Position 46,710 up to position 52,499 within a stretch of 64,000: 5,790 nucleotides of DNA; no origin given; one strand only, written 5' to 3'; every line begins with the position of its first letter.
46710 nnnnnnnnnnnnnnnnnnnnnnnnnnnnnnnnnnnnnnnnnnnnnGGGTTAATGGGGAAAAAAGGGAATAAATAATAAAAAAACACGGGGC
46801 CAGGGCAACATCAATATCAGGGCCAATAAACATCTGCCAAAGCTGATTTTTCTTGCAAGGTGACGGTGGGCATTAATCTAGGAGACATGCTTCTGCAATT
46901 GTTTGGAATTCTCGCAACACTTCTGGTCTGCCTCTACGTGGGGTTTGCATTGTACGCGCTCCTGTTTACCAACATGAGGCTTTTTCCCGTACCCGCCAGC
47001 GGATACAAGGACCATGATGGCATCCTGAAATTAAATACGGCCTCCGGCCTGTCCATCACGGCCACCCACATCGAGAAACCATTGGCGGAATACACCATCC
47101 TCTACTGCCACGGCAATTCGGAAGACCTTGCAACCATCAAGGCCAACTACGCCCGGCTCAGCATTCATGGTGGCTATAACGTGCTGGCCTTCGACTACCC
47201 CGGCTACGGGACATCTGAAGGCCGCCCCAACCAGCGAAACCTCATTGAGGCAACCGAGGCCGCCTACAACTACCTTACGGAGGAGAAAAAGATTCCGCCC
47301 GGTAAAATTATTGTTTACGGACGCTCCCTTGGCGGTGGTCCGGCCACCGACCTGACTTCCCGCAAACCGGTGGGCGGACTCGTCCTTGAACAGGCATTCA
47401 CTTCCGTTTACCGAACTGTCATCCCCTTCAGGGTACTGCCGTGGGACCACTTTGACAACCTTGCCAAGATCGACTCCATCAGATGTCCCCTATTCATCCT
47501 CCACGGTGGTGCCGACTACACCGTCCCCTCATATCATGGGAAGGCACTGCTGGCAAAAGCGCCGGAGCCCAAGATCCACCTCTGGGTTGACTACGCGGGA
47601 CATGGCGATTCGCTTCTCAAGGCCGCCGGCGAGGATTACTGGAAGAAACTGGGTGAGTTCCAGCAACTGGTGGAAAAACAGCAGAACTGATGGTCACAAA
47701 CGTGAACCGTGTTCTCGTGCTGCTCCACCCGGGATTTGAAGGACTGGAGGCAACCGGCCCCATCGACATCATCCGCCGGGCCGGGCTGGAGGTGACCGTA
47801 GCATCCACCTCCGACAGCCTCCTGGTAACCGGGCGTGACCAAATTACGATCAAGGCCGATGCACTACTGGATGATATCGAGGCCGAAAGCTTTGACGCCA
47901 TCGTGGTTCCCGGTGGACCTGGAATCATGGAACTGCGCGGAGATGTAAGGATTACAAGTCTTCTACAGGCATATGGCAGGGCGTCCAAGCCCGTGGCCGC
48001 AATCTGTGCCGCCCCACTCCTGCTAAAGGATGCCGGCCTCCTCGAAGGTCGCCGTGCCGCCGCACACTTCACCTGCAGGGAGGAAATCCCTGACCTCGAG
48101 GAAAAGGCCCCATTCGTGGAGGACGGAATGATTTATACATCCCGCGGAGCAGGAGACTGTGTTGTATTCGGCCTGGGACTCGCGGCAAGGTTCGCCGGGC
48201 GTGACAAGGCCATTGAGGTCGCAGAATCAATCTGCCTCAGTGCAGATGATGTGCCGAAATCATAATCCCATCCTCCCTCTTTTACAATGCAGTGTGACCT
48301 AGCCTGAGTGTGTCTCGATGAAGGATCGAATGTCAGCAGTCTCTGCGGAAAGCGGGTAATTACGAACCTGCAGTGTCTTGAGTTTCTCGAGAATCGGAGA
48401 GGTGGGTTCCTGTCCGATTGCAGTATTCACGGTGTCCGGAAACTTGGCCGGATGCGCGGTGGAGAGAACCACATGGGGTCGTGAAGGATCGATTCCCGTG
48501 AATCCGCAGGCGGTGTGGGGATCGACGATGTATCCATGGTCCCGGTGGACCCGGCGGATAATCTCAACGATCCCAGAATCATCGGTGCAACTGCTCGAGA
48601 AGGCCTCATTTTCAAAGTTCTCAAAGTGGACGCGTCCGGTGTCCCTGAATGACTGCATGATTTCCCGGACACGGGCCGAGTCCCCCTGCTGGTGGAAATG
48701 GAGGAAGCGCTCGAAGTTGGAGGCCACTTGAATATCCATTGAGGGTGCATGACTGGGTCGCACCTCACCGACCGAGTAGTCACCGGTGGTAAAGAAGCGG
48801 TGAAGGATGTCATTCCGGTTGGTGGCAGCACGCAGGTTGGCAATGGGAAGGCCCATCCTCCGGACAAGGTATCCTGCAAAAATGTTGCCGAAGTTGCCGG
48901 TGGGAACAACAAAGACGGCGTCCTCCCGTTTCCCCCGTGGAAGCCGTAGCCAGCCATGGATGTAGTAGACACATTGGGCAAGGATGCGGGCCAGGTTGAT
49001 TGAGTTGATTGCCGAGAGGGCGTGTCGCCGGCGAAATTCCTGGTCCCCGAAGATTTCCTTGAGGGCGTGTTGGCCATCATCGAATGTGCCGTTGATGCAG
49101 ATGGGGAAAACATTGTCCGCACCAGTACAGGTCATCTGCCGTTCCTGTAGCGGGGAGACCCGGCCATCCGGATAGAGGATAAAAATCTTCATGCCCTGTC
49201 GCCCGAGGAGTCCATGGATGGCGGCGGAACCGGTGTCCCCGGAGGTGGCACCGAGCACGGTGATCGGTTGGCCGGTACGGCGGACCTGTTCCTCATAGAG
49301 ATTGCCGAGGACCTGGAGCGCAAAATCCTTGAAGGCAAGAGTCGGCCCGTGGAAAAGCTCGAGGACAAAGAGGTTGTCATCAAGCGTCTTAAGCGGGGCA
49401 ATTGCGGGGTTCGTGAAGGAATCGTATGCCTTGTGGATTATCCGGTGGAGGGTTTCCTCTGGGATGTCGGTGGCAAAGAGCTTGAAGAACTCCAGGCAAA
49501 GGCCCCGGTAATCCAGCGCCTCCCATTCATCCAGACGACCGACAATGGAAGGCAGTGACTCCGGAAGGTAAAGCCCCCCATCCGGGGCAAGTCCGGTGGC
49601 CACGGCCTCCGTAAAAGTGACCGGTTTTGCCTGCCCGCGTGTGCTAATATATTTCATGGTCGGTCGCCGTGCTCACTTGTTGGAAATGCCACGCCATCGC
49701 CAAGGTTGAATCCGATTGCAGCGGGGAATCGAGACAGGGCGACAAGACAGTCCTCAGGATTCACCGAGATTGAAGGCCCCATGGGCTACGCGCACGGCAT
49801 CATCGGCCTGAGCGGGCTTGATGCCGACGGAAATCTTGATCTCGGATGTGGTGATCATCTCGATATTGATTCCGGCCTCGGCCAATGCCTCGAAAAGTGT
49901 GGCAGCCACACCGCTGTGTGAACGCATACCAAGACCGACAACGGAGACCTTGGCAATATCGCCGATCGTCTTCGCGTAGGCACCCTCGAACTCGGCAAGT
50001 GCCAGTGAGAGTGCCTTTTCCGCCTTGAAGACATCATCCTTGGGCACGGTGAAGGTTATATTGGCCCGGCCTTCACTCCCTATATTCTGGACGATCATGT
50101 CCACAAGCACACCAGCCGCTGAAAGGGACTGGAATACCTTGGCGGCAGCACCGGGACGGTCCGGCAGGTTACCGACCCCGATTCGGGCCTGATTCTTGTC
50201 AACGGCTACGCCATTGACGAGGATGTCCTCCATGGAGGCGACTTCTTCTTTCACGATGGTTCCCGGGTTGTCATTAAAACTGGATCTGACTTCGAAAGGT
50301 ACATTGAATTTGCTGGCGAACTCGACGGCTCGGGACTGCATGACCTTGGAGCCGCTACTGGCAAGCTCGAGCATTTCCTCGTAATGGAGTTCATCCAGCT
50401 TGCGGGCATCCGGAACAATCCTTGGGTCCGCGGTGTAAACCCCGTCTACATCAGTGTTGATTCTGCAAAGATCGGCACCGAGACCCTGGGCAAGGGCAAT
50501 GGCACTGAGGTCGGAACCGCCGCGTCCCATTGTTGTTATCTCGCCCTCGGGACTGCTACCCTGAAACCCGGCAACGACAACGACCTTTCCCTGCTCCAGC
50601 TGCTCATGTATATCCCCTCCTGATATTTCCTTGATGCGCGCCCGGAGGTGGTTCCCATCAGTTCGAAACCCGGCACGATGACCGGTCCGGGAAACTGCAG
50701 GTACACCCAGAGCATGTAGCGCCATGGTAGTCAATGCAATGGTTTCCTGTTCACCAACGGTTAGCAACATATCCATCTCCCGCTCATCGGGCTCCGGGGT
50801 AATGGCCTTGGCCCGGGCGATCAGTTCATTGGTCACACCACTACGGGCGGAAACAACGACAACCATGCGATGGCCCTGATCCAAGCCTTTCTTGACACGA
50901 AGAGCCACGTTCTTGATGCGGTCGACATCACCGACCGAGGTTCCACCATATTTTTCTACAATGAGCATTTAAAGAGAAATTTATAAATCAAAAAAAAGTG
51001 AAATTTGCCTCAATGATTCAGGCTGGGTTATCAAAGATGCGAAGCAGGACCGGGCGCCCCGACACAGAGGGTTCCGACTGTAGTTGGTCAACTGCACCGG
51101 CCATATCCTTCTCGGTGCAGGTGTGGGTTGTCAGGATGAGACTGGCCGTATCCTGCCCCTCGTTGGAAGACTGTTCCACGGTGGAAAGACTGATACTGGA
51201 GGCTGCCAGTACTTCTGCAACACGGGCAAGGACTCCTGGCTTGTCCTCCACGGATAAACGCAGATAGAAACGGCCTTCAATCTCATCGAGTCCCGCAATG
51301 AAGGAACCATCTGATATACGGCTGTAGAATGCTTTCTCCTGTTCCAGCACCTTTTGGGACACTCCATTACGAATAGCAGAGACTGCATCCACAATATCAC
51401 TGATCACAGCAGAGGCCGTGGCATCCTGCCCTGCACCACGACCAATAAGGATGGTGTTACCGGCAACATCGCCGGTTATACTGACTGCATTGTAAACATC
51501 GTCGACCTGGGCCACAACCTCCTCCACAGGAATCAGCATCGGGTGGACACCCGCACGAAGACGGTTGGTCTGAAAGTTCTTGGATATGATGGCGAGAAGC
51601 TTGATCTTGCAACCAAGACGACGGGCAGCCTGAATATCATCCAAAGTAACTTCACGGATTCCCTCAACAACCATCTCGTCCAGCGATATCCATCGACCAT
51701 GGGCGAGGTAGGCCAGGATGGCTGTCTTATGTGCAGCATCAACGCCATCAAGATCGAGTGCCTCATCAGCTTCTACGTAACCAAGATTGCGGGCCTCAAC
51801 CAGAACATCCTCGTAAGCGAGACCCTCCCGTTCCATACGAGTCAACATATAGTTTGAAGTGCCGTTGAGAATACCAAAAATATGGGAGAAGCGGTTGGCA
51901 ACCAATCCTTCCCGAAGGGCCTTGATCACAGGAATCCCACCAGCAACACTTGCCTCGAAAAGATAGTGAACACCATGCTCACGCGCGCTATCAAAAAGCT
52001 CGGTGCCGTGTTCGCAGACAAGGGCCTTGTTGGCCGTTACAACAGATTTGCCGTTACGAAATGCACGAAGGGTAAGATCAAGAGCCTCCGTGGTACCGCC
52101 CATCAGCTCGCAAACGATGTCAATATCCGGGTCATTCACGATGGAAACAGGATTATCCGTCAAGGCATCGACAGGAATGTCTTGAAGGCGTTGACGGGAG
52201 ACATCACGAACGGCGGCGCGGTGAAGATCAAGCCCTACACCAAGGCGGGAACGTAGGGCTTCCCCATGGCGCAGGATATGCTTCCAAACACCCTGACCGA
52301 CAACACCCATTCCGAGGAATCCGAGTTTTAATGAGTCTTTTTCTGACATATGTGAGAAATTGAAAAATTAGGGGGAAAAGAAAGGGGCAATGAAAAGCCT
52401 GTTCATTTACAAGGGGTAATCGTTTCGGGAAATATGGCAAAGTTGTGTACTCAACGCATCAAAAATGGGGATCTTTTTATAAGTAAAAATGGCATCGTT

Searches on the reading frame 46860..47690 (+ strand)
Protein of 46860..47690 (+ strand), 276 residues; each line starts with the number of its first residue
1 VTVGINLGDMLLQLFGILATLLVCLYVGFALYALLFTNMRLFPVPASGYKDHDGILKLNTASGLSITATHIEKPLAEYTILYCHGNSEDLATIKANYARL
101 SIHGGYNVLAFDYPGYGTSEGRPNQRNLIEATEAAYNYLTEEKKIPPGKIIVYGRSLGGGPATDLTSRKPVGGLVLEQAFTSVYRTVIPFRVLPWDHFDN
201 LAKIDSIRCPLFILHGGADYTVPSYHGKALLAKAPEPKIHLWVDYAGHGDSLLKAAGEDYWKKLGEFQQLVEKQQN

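Call 96: search_protein_families(library=pfam, proteins=[window:46860-47690:+], max_evalue=0.0001)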
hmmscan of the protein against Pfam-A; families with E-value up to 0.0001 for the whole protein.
window:46860-47690:+ (276 aa): 4 families
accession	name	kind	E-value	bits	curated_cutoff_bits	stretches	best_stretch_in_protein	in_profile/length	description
PF12146.15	Hydrolase_4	-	2.6e-11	43.7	27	1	79-179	6-109/239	Serine aminopeptidase, S33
PF00561.26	Abhydrolase_1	-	1.5e-10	41.6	25.8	1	79-175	2-98/245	alpha/beta hydrolase fold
PF12697.13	Abhydrolase_6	-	1.3e-09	39.5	26.3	1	81-190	2-102/217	Alpha/beta hydrolase family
PF05677.18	DUF818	-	5.1e-09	36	20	1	77-159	137-226/365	Chlamydia CHLPS protein (DUF818)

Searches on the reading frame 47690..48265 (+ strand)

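Call 96: search_protein_families(library=pfam, proteins=[window:47690-48265:+], max_evalue=0.0001)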
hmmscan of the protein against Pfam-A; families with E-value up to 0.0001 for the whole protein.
window:47690-48265:+ (191 aa): 1 family
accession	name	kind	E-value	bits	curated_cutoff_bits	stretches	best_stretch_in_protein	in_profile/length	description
PF01965.30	DJ-1_PfpI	-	4.5e-35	121.4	26.6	1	7-164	2-162/165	DJ-1/PfpI family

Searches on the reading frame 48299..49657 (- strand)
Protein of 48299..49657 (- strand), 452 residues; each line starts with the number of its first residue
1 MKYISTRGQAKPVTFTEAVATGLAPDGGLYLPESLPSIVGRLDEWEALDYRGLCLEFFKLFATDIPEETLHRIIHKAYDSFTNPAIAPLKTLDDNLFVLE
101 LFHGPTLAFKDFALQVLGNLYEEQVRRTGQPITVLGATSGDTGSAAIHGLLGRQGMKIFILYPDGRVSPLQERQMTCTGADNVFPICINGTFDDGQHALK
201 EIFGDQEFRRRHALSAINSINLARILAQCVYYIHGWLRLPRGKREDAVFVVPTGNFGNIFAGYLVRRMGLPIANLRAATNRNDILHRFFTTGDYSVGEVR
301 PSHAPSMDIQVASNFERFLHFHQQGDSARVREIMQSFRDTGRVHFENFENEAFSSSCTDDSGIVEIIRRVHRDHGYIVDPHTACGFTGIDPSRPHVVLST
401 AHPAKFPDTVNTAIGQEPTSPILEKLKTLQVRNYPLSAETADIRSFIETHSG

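Call 96: search_protein_families(library=pfam, proteins=[window:48299-49657:-], max_evalue=0.0001)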
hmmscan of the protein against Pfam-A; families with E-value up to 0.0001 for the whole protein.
window:48299-49657:- (452 aa): 3 families
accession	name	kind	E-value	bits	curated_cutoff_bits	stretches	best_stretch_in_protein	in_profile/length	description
PF14821.11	Thr_synth_N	-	3.3e-25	88.5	25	1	2-78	1-79/79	Threonine synthase N terminus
PF00291.31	PALP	-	1.5e-19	70.9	35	1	92-389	20-275/295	Pyridoxal-phosphate dependent enzyme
PF24857.1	THR4_C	-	1.1e-08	35.5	27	1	391-419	18-46/85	Threonine synthase, C-terminal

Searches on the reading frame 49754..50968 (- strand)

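Call 96: search_protein_families(library=pfam, proteins=[window:49754-50968:-], max_evalue=0.0001)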
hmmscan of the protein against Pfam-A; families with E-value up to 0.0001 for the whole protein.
window:49754-50968:- (404 aa): 4 families
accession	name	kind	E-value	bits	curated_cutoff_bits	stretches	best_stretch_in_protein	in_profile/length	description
PF00696.33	AA_kinase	-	1.5e-52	179.1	24.9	1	1-227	1-232/234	Amino acid kinase family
PF22468.2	ACT_9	-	3.7e-36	123.1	27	2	341-399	1-61/61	ACT domain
PF13840.12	ACT_7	-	8.2e-15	54.8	27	1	337-394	5-62/65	ACT domain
PF01842.31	ACT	-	2.4e-14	53.2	27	2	343-379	2-38/66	ACT domain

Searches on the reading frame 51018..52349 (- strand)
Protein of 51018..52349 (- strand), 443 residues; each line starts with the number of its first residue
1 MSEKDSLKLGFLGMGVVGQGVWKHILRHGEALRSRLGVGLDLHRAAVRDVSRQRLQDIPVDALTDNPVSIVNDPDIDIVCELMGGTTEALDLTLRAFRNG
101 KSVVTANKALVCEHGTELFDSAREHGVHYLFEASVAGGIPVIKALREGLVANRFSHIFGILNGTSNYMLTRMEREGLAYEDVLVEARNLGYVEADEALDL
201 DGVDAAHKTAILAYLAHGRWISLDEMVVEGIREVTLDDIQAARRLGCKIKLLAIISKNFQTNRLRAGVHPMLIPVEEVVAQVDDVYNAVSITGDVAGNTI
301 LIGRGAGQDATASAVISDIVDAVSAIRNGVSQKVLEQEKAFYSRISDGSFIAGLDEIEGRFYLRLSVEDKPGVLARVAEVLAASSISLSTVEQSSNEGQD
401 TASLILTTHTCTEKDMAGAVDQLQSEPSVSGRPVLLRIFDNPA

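Call 96: search_protein_families(library=pfam, proteins=[window:51018-52349:-], max_evalue=0.0001)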
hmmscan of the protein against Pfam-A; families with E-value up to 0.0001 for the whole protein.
window:51018-52349:- (443 aa): 5 families
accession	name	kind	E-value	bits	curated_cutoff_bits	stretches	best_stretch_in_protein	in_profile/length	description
PF00742.24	Homoserine_dh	-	5.4e-57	192.8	22.9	1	140-320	1-173/173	Homoserine dehydrogenase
PF03447.22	NAD_binding_3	-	1.4e-16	61.7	24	1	13-132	1-116/116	Homoserine dehydrogenase, NAD binding domain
PF01842.31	ACT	-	1.3e-10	41.3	27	1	362-426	2-64/66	ACT domain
PF22629.2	ACT_AHAS_ss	-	3.8e-05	24.2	27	1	363-429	1-65/67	AHAS small subunit-like ACT domain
PF13291.12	ACT_4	-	5.1e-05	24.3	27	0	363-429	9-75/80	ACT domain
